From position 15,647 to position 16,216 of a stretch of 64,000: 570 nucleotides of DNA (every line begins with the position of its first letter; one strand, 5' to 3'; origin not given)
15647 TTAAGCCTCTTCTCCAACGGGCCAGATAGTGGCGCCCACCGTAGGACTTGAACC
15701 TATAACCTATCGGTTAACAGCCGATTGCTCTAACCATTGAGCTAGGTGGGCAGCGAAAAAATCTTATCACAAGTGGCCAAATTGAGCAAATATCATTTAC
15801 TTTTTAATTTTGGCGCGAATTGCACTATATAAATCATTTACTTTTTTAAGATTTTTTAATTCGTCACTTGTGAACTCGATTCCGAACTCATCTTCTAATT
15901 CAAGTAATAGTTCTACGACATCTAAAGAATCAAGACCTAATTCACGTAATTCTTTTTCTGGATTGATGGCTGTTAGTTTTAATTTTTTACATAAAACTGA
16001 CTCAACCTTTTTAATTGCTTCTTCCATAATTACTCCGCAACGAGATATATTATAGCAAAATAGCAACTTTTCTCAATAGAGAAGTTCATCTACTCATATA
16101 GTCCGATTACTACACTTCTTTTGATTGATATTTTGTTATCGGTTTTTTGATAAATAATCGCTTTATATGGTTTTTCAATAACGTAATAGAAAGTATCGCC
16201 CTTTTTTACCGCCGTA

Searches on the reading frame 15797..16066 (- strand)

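Call 10: search_protein_families(library=pfam, proteins=[window:15797-16066:-], max_evalue=0.1)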
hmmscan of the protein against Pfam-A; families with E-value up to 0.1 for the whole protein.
window:15797-16066:- (89 aa): 3 families
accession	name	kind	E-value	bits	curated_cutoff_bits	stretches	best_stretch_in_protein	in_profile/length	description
PF00550.31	PP-binding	-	3e-14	53.5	20.8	1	20-82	2-66/67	Phosphopantetheine attachment site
PF23297.2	ACP_SdgA_C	-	0.00059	20.3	27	1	13-88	11-84/95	Highly reducing polyketide synthase sdgA, C-terminal ACP domain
PF24227.1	DUF7443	-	0.053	13.6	27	0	64-78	28-42/58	Domain of unknown function (DUF7443)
